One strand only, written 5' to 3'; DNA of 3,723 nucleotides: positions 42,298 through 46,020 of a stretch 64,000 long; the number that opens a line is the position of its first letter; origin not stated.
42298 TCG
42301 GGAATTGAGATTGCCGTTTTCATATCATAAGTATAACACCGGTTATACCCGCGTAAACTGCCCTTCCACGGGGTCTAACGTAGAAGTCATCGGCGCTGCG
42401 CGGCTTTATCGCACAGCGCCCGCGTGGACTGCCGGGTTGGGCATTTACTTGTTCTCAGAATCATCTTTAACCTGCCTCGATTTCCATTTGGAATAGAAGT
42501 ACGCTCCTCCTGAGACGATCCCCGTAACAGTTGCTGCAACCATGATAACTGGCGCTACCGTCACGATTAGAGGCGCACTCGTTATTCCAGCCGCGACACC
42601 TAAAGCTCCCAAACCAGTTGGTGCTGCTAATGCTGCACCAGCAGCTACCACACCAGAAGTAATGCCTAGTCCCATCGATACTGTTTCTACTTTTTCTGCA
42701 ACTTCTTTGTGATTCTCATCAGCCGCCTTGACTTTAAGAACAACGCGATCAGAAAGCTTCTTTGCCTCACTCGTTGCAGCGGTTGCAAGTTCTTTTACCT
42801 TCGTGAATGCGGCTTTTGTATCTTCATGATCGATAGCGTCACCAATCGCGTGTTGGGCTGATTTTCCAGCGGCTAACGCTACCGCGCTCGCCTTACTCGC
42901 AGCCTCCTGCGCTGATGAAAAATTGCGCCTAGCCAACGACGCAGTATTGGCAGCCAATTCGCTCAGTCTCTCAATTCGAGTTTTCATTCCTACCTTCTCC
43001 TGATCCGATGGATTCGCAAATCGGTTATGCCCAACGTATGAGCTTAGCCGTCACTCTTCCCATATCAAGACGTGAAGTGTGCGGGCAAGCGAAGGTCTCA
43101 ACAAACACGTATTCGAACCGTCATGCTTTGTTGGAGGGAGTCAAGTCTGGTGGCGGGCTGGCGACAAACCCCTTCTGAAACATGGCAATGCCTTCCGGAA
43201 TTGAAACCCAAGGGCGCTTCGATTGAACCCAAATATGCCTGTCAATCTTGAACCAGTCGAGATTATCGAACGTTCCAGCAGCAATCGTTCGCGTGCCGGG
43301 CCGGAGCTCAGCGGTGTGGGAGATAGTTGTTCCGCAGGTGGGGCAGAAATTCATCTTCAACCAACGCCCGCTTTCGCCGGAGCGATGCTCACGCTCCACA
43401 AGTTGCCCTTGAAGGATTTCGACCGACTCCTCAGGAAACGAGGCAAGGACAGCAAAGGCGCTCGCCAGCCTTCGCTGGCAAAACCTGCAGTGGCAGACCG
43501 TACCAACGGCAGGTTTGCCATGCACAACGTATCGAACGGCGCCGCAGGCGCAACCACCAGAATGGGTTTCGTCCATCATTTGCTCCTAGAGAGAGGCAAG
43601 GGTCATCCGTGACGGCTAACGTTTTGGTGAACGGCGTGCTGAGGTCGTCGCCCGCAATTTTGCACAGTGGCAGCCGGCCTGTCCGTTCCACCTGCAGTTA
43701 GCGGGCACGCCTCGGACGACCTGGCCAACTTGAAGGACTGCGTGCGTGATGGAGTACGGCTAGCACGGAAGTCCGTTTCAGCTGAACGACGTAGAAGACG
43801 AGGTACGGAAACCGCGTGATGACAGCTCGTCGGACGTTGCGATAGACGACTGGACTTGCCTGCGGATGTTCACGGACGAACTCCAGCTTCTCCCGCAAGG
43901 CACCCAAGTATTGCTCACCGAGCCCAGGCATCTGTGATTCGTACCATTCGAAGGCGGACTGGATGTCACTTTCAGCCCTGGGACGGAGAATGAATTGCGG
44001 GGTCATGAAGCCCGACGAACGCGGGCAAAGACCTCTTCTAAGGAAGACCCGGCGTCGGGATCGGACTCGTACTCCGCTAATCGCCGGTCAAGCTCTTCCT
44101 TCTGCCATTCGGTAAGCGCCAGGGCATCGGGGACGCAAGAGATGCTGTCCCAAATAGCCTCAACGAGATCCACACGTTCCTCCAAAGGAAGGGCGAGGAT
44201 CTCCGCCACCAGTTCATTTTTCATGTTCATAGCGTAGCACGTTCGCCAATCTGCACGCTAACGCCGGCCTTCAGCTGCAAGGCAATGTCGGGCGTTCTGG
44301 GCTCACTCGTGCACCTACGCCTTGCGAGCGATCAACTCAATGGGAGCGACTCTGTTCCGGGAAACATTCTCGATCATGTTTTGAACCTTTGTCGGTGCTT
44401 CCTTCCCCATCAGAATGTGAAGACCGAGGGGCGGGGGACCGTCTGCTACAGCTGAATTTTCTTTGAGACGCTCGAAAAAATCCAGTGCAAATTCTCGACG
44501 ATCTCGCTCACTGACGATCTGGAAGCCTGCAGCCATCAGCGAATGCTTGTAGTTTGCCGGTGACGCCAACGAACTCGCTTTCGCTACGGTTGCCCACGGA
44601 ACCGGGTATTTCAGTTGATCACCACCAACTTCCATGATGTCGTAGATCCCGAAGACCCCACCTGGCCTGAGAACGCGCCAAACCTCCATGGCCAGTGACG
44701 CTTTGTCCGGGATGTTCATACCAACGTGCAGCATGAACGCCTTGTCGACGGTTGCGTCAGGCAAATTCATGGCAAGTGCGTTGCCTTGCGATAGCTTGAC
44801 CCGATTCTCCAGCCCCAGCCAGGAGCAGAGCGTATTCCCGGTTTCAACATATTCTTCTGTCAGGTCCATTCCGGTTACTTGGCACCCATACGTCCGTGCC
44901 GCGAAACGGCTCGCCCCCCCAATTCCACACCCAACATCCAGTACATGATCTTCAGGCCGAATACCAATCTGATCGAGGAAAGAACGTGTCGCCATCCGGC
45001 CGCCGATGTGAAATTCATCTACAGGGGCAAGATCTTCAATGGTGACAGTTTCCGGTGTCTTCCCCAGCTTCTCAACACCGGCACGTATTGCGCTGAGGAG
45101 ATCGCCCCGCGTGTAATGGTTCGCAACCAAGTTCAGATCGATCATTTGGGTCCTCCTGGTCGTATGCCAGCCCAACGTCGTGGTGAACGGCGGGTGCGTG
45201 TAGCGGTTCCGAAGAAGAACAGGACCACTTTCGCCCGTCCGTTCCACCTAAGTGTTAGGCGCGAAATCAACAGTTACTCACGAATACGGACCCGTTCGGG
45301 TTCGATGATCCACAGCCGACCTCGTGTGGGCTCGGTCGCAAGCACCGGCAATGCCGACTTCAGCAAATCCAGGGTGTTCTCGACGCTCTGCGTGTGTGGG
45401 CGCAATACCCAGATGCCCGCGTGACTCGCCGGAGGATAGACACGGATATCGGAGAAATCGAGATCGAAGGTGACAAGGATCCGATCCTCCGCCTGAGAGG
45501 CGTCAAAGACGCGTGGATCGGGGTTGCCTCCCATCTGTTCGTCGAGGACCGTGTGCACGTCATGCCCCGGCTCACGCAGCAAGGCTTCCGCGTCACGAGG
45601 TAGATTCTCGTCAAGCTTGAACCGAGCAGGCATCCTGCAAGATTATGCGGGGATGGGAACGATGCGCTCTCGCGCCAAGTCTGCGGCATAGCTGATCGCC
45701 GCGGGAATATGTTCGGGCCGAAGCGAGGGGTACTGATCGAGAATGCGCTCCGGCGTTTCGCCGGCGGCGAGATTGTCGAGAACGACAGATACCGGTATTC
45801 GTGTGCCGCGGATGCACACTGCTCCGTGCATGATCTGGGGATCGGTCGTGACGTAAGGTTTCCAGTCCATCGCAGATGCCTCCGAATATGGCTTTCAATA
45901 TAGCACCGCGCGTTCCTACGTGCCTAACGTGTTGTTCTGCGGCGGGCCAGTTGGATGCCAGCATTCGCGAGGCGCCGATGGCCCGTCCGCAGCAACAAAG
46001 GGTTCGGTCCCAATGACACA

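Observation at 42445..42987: Orphan low-G+C cassette encoding a helical plus glycine-zipper membrane protein of unknown function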

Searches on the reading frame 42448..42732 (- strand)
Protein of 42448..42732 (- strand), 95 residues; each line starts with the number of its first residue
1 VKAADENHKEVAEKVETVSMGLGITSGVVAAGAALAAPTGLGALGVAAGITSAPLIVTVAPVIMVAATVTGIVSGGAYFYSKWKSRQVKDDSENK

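Call 63: predict_structure(alignment_id=A4)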
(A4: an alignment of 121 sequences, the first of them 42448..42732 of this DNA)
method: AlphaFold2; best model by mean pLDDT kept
length: 95 residues; sequences in the alignment: 121
mean_pLDDT: 74.2   pTM: 0.41
mean pLDDT of the five models: 74.2, 72.2, 71.2, 69.6, 60.8
residues with pLDDT >= 90: 3; 70-90: 61; 50-70: 30; < 50: 1
segments of 3 or more residues with pLDDT < 50: none
pLDDT, mean of each block of 10 residues (from residue 1): 62 77 79 67 64 68 85 88 82 67
secondary structure, 60 per line:
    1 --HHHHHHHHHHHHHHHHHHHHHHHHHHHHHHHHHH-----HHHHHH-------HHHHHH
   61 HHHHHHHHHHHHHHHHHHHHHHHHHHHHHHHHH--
elements in order: H3-36 H42-47 H55-93

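Call 66: fold_search(model_id=the predicted structure, library=pdb)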
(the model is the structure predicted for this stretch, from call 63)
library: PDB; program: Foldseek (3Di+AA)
matches with E <= 10: 0; with E <= 0.001: 0
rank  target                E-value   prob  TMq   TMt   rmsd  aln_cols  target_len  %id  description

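Call 79: search_solved_structures(query=A4, max_evalue=10)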
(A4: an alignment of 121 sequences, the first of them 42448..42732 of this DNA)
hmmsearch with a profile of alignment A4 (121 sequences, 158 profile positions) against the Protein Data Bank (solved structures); distinct sequences matched with E-value up to 10: 4.
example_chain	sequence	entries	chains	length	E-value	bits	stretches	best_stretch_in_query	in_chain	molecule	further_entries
6u8y_G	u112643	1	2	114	0.44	13.7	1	103-130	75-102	Monovalent cation/H+ antiporter subunit C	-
9si3_N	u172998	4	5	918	0.61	13.3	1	35-85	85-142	Inner centromere protein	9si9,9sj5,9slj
9n9f_S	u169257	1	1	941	0.63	13.2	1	35-85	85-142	Inner centromere protein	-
3j1r_A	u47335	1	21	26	7.9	9.6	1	106-129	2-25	archaeal adhesion filament core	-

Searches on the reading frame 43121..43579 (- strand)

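Call 5: search_protein_families(library=pfam, proteins=[window:43121-43579:-], max_evalue=1)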
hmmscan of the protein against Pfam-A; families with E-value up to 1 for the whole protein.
window:43121-43579:- (152 aa): 2 families
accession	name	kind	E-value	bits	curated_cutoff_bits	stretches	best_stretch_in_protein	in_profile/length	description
PF04828.22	GFA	-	6.4e-28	97.6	24.3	1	6-120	2-115/115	Glutathione-dependent formaldehyde-activating enzyme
PF24333.1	DUF7501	-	0.16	12.6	27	0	71-88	5-22/58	Family of unknown function (DUF7501)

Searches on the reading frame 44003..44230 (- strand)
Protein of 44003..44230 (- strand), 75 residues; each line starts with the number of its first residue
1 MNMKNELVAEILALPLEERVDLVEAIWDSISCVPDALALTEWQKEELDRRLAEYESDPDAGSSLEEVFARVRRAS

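Call 5: search_protein_families(library=pfam, proteins=[window:44003-44230:-], max_evalue=1)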
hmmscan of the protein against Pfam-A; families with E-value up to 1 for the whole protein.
window:44003-44230:- (75 aa): 2 families
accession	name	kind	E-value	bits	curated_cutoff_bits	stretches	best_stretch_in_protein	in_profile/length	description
PF09720.15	Unstab_antitox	-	1.2e-18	67.3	23.3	1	14-67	2-54/54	Putative addiction module component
PF23568.1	ARM_LIN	-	0.12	12.1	27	1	14-66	141-193/230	E3 ubiquitin-protein ligase LIN-like, ARM repeat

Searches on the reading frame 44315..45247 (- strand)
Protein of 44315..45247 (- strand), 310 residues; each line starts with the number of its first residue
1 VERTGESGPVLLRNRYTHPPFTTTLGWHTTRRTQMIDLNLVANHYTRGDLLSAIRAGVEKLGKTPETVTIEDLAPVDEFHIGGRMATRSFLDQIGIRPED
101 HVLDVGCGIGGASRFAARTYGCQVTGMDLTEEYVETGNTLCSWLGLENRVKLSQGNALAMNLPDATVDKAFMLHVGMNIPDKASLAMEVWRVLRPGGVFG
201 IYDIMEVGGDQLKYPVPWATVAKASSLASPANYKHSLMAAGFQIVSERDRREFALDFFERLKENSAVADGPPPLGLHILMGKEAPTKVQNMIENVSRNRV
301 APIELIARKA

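Call 5: search_protein_families(library=pfam, proteins=[window:44315-45247:-], max_evalue=1)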
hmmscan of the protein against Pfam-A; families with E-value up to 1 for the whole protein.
window:44315-45247:- (310 aa): 17 families
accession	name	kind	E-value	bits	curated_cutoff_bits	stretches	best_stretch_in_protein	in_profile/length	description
PF13649.12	Methyltransf_25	-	3.2e-17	63.5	27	1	102-197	1-97/97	Methyltransferase domain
PF08241.18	Methyltransf_11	-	1.1e-16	61.7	21.2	1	103-199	1-93/95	Methyltransferase domain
PF13847.12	Methyltransf_31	-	8e-15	55.2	27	1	97-205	2-113/145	Methyltransferase domain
PF08242.18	Methyltransf_12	-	1.5e-09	38.9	30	1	103-199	1-98/98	Methyltransferase domain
PF02353.26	CMAS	-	2.1e-09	37.5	27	1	88-204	52-167/273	Mycolic acid cyclopropane synthetase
PF01209.24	Ubie_methyltran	-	1e-07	32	20.1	1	93-204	42-154/233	ubiE/COQ5 methyltransferase family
PF13489.12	Methyltransf_23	-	1.4e-06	28.6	27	1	96-246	20-163/164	Methyltransferase domain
PF08123.19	DOT1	-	0.0022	18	23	1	88-135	32-80/205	Histone methylation protein DOT1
PF01728.25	FtsJ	-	0.0023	18.3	24.1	1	91-134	13-58/181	FtsJ-like methyltransferase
PF13679.12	Methyltransf_32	-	0.0024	18.3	27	1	98-168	25-100/143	Methyltransferase domain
PF00398.26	RrnaAD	-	0.0038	16.8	24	1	90-187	22-115/263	Ribosomal RNA adenine dimethylase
PF00891.24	Methyltransf_2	-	0.0067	16.2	22.3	1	86-198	50-161/210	O-methyltransferase domain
PF02205.27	WH2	-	0.022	14.9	23.1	1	47-65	5-22/28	WH2 motif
PF05175.20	MTS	-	0.03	14.4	23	1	86-158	19-91/170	Methyltransferase small domain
PF09445.16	Methyltransf_15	-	0.048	13.7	22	1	101-159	3-60/165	RNA cap guanine-N2 methyltransferase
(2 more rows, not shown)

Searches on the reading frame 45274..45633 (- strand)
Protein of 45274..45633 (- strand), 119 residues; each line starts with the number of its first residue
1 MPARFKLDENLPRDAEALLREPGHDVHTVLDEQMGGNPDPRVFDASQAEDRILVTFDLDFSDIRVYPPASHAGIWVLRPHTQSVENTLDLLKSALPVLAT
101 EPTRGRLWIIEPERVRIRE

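Call 62: search_protein_families(library=pfam, proteins=[window:45274-45633:-], max_evalue=0.001)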
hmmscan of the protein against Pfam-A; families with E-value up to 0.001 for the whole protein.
window:45274-45633:- (119 aa): 2 families
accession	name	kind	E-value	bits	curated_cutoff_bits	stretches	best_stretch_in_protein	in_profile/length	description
PF18480.7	DUF5615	-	7.8e-23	80.9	23.8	1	4-112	2-109/110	Domain of unknown function (DUF5615)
PF18478.7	PIN_10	-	0.00057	20.4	26.2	1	4-61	2-63/84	PIN like domain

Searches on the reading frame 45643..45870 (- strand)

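Call 62: search_protein_families(library=pfam, proteins=[window:45643-45870:-], max_evalue=0.001)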
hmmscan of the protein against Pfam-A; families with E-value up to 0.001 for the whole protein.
window:45643-45870:- (75 aa): 1 family
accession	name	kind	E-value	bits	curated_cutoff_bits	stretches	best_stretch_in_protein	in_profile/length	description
PF04255.20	DUF433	-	2.2e-24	85.5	23.6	1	7-62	1-56/56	Protein of unknown function (DUF433)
